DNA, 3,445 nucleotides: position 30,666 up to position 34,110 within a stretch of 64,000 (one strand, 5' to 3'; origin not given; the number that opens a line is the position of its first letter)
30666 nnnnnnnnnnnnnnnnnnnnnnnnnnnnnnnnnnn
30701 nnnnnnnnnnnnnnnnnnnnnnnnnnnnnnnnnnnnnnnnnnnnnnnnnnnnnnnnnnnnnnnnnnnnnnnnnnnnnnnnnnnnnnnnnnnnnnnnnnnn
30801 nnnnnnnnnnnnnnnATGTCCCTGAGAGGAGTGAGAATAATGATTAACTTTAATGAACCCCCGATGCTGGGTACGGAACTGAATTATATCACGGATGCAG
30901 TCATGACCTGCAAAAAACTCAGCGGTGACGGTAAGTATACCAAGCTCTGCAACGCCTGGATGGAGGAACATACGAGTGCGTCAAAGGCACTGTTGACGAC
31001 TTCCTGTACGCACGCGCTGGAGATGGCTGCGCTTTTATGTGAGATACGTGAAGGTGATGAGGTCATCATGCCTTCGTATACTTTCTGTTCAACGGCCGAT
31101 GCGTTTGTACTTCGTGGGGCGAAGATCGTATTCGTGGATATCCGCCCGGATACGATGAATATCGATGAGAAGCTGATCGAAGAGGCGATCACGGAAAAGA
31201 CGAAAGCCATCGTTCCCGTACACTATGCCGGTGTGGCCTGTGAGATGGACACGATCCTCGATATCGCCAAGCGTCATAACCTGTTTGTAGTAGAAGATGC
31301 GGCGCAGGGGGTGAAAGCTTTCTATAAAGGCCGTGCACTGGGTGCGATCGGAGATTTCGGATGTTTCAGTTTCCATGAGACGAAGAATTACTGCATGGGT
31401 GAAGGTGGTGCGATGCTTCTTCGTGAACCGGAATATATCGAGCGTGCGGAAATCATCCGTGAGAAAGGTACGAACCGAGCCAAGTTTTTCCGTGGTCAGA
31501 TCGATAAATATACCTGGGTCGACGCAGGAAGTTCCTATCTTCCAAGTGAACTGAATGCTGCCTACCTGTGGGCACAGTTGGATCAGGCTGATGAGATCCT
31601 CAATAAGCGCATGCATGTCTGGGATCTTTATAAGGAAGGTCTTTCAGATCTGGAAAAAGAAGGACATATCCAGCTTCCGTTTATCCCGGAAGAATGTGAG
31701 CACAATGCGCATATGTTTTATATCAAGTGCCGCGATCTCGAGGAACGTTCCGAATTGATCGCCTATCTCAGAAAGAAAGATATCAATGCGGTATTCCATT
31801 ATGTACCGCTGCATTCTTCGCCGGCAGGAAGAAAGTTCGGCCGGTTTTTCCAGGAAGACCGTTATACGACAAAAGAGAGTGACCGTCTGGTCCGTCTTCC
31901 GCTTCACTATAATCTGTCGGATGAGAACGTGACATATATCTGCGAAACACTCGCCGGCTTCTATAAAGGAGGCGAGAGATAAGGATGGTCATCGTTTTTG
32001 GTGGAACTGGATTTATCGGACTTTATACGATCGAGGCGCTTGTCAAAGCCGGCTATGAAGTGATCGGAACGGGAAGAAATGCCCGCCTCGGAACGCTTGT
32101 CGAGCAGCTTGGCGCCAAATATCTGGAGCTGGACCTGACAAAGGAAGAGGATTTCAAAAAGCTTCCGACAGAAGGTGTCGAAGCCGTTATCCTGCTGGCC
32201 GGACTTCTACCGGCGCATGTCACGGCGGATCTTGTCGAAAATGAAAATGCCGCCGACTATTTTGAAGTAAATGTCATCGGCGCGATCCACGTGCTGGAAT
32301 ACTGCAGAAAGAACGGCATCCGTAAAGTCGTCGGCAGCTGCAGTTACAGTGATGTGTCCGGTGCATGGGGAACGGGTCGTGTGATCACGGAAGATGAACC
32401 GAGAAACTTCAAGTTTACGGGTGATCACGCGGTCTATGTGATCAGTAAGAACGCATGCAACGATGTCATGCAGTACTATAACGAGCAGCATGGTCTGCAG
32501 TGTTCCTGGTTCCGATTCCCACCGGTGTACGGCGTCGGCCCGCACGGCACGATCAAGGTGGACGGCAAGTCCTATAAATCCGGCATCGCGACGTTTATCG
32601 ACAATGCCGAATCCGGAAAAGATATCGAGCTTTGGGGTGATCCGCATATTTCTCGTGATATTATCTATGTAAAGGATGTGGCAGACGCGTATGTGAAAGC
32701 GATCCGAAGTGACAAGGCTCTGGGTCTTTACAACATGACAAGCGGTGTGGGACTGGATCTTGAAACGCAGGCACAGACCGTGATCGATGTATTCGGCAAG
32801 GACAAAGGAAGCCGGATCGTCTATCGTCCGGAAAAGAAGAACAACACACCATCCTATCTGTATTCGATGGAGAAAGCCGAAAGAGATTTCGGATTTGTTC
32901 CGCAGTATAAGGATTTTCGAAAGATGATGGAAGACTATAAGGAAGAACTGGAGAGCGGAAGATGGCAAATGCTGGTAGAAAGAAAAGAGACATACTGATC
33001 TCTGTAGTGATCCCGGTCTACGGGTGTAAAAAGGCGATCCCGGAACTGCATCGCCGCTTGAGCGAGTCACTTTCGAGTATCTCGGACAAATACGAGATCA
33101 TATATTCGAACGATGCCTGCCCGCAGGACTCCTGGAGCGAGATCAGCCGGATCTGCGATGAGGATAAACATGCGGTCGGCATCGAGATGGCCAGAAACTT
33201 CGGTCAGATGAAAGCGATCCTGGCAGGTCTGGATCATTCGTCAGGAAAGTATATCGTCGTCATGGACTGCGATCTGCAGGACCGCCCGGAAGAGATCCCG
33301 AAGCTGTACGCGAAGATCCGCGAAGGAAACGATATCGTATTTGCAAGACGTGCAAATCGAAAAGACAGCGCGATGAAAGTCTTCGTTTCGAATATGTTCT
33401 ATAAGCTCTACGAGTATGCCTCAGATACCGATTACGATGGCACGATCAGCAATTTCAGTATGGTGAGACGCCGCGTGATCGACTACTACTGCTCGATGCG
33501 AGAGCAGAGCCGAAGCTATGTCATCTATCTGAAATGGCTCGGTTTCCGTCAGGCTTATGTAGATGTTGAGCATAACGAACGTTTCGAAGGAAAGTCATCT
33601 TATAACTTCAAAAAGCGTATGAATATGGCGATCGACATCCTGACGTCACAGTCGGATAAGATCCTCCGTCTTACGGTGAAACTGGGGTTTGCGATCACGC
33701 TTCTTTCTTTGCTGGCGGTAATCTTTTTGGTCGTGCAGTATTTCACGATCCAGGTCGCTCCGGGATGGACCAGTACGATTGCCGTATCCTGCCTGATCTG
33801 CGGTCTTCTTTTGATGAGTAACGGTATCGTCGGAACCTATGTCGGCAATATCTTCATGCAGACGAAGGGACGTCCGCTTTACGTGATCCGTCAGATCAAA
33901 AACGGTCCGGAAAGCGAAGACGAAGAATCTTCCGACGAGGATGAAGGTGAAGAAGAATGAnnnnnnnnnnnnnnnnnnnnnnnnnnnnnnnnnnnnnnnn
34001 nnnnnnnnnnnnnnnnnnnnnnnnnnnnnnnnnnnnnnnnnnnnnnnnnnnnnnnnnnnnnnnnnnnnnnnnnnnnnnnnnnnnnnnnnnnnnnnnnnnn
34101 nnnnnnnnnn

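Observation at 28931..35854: Arn-like polyprenyl-phosphate amino-sugar cassette with an ATP-grasp ligase in a Gram-positive context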

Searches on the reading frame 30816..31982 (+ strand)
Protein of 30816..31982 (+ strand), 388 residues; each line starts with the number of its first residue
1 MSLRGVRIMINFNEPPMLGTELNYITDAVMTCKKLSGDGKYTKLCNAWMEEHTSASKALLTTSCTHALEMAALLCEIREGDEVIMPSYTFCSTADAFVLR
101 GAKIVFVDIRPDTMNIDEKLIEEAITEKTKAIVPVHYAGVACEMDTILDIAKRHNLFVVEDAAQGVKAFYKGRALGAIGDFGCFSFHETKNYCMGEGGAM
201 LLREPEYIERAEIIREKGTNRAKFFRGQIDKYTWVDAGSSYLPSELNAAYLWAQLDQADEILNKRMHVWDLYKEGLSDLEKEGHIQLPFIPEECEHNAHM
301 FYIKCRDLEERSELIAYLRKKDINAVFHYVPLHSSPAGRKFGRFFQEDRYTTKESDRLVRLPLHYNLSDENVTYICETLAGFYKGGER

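Call 3: search_protein_families(library=pfam, proteins=[window:30816-31982:+], max_evalue=0.01)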
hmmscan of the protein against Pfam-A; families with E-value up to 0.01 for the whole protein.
window:30816-31982:+ (388 aa): 4 families
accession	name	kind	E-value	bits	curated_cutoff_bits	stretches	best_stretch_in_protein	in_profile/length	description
PF01041.23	DegT_DnrJ_EryC1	-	4.6e-89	299.6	19.8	1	27-379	12-359/360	DegT/DnrJ/EryC1/StrS aminotransferase family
PF00155.27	Aminotran_1_2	-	5.7e-11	42.6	19.7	1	52-163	61-187/361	Aminotransferase class I and II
PF00266.25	Aminotran_5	-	4.9e-07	29.5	21.5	1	54-167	60-181/371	Aminotransferase class-V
PF01053.26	Cys_Met_Meta_PP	-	0.0015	17.6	27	1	53-165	65-177/381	Cys/Met metabolism PLP-dependent enzyme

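Call 4: search_protein_families(library=ncbifam, proteins=[window:30816-31982:+], max_evalue=0.01)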
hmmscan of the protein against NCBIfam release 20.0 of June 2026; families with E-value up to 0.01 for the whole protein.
window:30816-31982:+ (388 aa): 37 families (the best 25 are shown)
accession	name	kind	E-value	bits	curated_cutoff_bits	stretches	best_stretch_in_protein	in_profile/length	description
NF008687.0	PRK11706.1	equivalog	1.3e-194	646.2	375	1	9-383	1-374/375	dTDP-4-amino-4,6-dideoxygalactose transaminase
TIGR02379.1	ECA_wecE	subfamily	1.1e-191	636.5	434.85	1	9-383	1-375/376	dTDP-4-amino-4,6-dideoxy-D-glucose transaminase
TIGR03588.1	PseC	equivalog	4.7e-62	210.1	423.5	1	38-380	28-377/380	UDP-4-amino-4,6-dideoxy-N-acetyl-beta-L-altrosamine transaminase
NF008658.2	PRK11658.1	equivalog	1.5e-54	185.1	631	1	11-379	6-373/379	UDP-4-amino-4-deoxy-L-arabinose aminotransferase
TIGR04181.1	NHT_00031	hypoth_equivalog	2.8e-52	177.8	420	1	10-362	1-357/359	LegC family aminotransferase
NF011936.0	PRK15407.1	equivalog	7.8e-39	133.6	423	2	58-218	83-251/440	lipopolysaccharide biosynthesis protein RfbH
TIGR04427.1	PLP_DesI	equivalog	4.6e-37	128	650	1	30-379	42-379/390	dTDP-4-dehydro-6-deoxyglucose aminotransferase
NF005817.0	PRK07683.1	equivalog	6e-12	45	575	1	53-162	87-201/387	aminotransferase A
NF041364.1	GntC_guanitoxin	equivalog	2.4e-10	39.9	415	1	52-162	57-174/356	guanitoxin biosynthesis PLP-dependent (S)-gamma-hydroxy-L-arginine cyclodehydratase GntC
NF004770.0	PRK06108.1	subfamily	3.4e-09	36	422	1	50-165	91-213/396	pyridoxal phosphate-dependent aminotransferase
NF004975.0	PRK06348.1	equivalog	8.5e-09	34.9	549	1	55-171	89-211/384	pyridoxal phosphate-dependent aminotransferase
NF006569.0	PRK09082.1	subfamily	1.5e-08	34.1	420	1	51-161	87-202/386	methionine aminotransferase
NF005588.0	PRK07309.1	equivalog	2.5e-08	33.2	576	1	53-162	89-206/391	pyridoxal phosphate-dependent aminotransferase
NF005816.0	PRK07682.1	equivalog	3.5e-08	32.5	620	1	55-162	90-203/390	aminotransferase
NF006488.0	PRK08912.1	equivalog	2.1e-07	30.2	498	1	56-161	88-198/387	aminotransferase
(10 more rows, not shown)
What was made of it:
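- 30840..31982 (+): WecE-type PLP aminotransferase (dTDP-4-keto-6-deoxy-D-glucose to dTDP-4-amino-4,6-dideoxy-D-galactose). The longest ORF starts at 30816. NCBIfam PRK11706 646 bits (cutoff 375) and TIGR02379 636 (cutoff 435); ArnB only 185 against 631 (call 4).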

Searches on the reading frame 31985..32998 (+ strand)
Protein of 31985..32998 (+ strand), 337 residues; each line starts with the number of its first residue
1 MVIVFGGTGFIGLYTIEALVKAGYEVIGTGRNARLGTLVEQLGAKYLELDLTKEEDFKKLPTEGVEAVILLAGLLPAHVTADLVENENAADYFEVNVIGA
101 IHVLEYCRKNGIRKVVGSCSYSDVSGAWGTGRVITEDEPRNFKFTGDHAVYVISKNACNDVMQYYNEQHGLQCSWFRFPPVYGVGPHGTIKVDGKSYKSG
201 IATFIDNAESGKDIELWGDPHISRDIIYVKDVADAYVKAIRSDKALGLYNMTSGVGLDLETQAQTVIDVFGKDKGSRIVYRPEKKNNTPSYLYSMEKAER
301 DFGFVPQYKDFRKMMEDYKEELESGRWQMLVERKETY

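Call 3: search_protein_families(library=pfam, proteins=[window:31985-32998:+], max_evalue=0.01)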
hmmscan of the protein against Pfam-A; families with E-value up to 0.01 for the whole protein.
window:31985-32998:+ (337 aa): 10 families
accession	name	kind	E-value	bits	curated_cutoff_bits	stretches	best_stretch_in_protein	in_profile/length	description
PF01370.27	Epimerase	-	3.1e-39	135.2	20.9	1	2-244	1-229/240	NAD dependent epimerase/dehydratase family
PF16363.11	GDP_Man_Dehyd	-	8.6e-20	71.9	27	1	4-315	2-329/332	GDP-mannose 4,6 dehydratase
PF01073.25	3Beta_HSD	-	2.4e-16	60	22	1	3-241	1-230/280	3-beta hydroxysteroid dehydrogenase/isomerase family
PF13460.12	NAD_binding_10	-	8.9e-08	32.6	27.2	1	6-117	1-95/184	NAD(P)H-binding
PF00106.31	adh_short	-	2.7e-07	30.7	26.6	1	2-106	3-118/195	short chain dehydrogenase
PF07993.18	NAD_binding_4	-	1.5e-06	28.1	20.1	1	78-191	94-217/258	Male sterility protein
PF04321.23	RmlD_sub_bind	-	1.9e-06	27.6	27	1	2-278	3-238/287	RmlD substrate binding domain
PF13561.12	adh_short_C2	-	0.00015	21.9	27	1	11-112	8-118/236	Enoyl-(Acyl carrier protein) reductase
PF05368.20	NmrA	-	0.0012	19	27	1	2-70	5-75/298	NmrA-like family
PF08659.16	KR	-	0.0018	18.6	22.6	1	2-129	3-145/180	KR domain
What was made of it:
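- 31985..32998 (+): Extended SDR, GalE/PelX-like, with an intact S...YxxxK catalytic set. It is not a 4,6-dehydratase. Role unresolved. Pfam Epimerase 3.1e-39 (call 3).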

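Call 4: search_protein_families(library=ncbifam, proteins=[window:31985-32998:+], max_evalue=0.01)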
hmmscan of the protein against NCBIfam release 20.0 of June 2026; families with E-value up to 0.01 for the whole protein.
window:31985-32998:+ (337 aa): 39 families (the best 25 are shown)
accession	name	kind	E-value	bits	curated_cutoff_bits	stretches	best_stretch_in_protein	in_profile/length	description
TIGR01179.1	galE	equivalog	6.5e-23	81.1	262.3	1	2-317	2-320/332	UDP-glucose 4-epimerase GalE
TIGR04180.1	EDH_00030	hypoth_equivalog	4.5e-17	62.1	475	1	2-273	1-259/297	NAD-dependent 4,6-dehydratase LegB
TIGR01181.1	dTDP_gluc_dehyt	equivalog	1.3e-16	60.6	365.1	1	2-311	2-300/321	dTDP-glucose 4,6-dehydratase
NF042422.1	oxyalk_red_OleD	equivalog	3.8e-15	56.1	580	1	2-122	3-112/329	2-alkyl-3-oxoalkanoate reductase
TIGR02197.1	heptose_epim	equivalog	1.2e-14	54.2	274.6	1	2-293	1-284/316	ADP-glyceromanno-heptose 6-epimerase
NF007956.0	PRK10675.1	subfamily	6.3e-13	48.6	394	1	2-305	3-313/338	UDP-glucose 4-epimerase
NF047922.1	GDPFucSynFcl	equivalog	6.9e-12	45.4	500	1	40-319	28-299/308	GDP-L-fucose synthase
NF008360.0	PRK11150.1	equivalog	7.7e-11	41.7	452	1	1-319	1-303/310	ADP-glyceromanno-heptose 6-epimerase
NF042423.1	oxyalk_red_Shew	equivalog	2.6e-09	36.6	580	1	2-239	11-220/331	2-alkyl-3-oxoalkanoate reductase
TIGR03466.1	HpnA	hypoth_equivalog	5.1e-08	32.2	367.65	1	2-143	3-135/327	hopanoid-associated sugar epimerase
NF005403.0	PRK06953.1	equivalog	1.4e-07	31.2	254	1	2-104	4-111/222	SDR family oxidoreductase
NF008872.0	PRK11908.1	equivalog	1.3e-06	27.7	294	1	2-245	4-242/349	bifunctional UDP-4-keto-pentose/UDP-xylose synthase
NF052578.1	StrlDmthSdmBMthl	equivalog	1.8e-06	27.9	600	1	3-125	4-118/328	sterol demethylase protein SdmB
NF047837.1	UDPAcbARedWbcJ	equivalog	1.8e-05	23.8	500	1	150-244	102-188/372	UDP-2-acetamido-2,6-beta-L-arabino-hexul-4-ose reductase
NF004826.0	PRK06182.1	subfamily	3.5e-05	23.2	305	1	2-104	7-114/274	oxidoreductase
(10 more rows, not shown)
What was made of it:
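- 31985..32998 (+): No NCBIfam equivalog (GalE 81 against 262; RmlB 61 against 365; call 4).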

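Call 25: search_solved_structures(query=window:31985-32995:+, max_evalue=1e-10)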
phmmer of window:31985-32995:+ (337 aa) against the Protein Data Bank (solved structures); distinct sequences matched with E-value up to 1e-10: 9.
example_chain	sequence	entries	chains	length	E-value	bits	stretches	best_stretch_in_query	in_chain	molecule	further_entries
6wjb_A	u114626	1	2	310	1.4e-17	67.1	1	2-244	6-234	NAD-dependent epimerase/dehydratase family protein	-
6wj9_A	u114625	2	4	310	5.8e-17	65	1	2-244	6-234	NAD-dependent epimerase/dehydratase family protein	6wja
4zrm_A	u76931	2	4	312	7e-17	64.7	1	2-308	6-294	UDP-glucose 4-epimerase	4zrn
2p5u_A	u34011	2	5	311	3e-15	59.4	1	2-272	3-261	UDP-glucose 4-epimerase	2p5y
3ehe_A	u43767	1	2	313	1.2e-14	57.4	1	1-322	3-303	UDP-glucose 4-epimerase (GalE-1)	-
7ys8_A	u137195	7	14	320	2.5e-14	56.4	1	3-307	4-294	UDP-glucose 4-epimerase | UDP-glucose 4-epimerase along with EC 5.1.3.2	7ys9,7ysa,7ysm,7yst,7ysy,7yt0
6dnt_A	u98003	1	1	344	2.5e-13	53.1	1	2-297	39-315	NAD-dependent epimerase/dehydratase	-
3m2p_A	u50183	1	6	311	8.8e-12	48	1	2-308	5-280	UDP-N-acetylglucosamine 4-epimerase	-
2c20_A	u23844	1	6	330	1.5e-11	47.2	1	2-316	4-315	UDP-GLUCOSE 4-EPIMERASE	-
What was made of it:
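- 31985..32998 (+): Best PDB hits are 4-epimerases (call 25).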

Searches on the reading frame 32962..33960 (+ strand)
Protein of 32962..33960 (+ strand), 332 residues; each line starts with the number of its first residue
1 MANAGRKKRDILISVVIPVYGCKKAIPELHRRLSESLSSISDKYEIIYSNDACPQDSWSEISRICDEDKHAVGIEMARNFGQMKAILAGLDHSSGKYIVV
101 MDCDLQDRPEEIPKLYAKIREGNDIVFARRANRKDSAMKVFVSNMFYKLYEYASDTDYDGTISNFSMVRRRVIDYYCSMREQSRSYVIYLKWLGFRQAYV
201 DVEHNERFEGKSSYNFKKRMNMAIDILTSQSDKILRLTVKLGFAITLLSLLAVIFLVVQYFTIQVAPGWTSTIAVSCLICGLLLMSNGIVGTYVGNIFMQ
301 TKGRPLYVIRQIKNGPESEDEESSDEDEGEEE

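Call 3: search_protein_families(library=pfam, proteins=[window:32962-33960:+], max_evalue=0.01)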
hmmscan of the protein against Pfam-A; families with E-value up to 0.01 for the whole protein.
window:32962-33960:+ (332 aa): 2 families
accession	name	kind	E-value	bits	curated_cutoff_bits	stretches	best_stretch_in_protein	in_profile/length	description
PF00535.33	Glycos_transf_2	-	1.1e-23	84.4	23.3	1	14-173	1-164/168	Glycosyl transferase family 2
PF10111.15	Glyco_tranf_2_2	-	3.3e-05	24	27.3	1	14-110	1-97/276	Glycosyltransferase like family 2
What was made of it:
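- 32962..33960 (+): Membrane-anchored GT2 of the GtrB/ArnC/PgfS type (polyprenyl-phosphate sugar synthase) with two C-terminal TM helices. Glycos_transf_2 1.1e-23 (call 3).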

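Call 4: search_protein_families(library=ncbifam, proteins=[window:32962-33960:+], max_evalue=0.01)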
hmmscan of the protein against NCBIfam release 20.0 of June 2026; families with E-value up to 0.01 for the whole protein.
window:32962-33960:+ (332 aa): 10 families
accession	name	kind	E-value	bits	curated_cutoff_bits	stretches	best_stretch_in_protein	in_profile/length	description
NF047588.1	GlcsyltransPgfSStrep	equivalog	8.7e-65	218.9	500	1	12-311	2-304/308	glycosyltransferase PgfS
NF007986.1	PRK10714.1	equivalog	1.6e-50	172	529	1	13-312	8-311/316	undecaprenyl-phosphate 4-deoxy-4-formamido-L-arabinose transferase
TIGR03937.1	PgaC_IcaA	equivalog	1.3e-06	27.6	422.3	1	11-104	45-135/407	poly-beta-1,6-N-acetyl-D-glucosamine synthase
NF047683.1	TeichurnBiosyTuaG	equivalog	4.8e-06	26.4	400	1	10-116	5-108/252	teichuronic acid biosynthesis protein TuaG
NF007482.0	PRK10073.1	equivalog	3.8e-05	22.8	423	1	11-114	6-105/334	glycosyltransferase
NF041875.1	EPS_EpsD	equivalog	0.00012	21.6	370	1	13-128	1-113/325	exopolysaccharide biosynthesis glycosyltransferase EpsD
NF050050.1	ProtGlycPglI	equivalog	0.0004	19.9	500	1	13-140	4-129/306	GalNAc(5)-diNAcBac-PP-undecaprenol beta-1,3-glucosyltransferase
TIGR03111.1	glyc2_xrt_Gpos1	hypoth_equivalog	0.00056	18.8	363.95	1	13-125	51-162/439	TIGR03111 family XrtG-associated glycosyltransferase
NF041391.1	DPhHxTase_Halo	equivalog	0.0019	17.2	375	1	80-141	54-115/213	dolichyl-phosphate hexose transferase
TIGR02665.1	molyb_mobA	equivalog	0.0038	17.3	151.85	1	80-154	73-149/186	molybdenum cofactor guanylyltransferase MobA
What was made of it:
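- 32962..33960 (+): PgfS 219 bits and ArnC 172 bits, both below equivalog cutoffs (call 4).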

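Call 26: search_solved_structures(query=window:32962-33957:+, max_evalue=0.001)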
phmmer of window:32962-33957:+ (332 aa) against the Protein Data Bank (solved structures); distinct sequences matched with E-value up to 0.001: 10.
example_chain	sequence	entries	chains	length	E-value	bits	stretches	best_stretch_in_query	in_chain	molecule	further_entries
5ekp_C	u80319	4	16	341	5.2e-50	173.8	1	10-311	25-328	Uncharacterized glycosyltransferase sll0501 | Glycosyltransferase sll0501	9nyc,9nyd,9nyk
9nye_A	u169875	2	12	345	5.4e-50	173.8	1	10-311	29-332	Glycosyltransferase sll0501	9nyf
5eke_A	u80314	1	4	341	7.1e-50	173.4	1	10-311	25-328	Uncharacterized glycosyltransferase sll0501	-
9hwj_A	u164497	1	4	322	1e-44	156.4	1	13-319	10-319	Undecaprenyl-phosphate 4-deoxy-4-formamido-L-arabinose transferase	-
9bhc_C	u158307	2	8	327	4.5e-43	151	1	13-318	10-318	Undecaprenyl-phosphate 4-deoxy-4-formamido-L-arabinose transferase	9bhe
8vxh_A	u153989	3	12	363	6.4e-43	150.5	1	13-318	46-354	Undecaprenyl-phosphate 4-deoxy-4-formamido-L-arabinose transferase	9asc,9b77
5mlz_A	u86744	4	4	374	2.6e-14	56.6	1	11-130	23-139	Dolichol monophosphate mannose synthase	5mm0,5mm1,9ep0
5hea_A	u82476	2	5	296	9.4e-06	28.4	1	12-161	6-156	Putative glycosyltransferase (GalT1)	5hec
8bz4_A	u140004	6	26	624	0.00055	22.6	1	7-129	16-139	Glycosyltransferase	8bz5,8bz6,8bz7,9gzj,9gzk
8bz8_A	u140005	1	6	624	0.00055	22.6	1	7-129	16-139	Glycosyltransferase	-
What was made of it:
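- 32962..33960 (+): Full-length matches to the solved GtrB sll0501 (5e-50) and ArnC (1e-44) (call 26).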
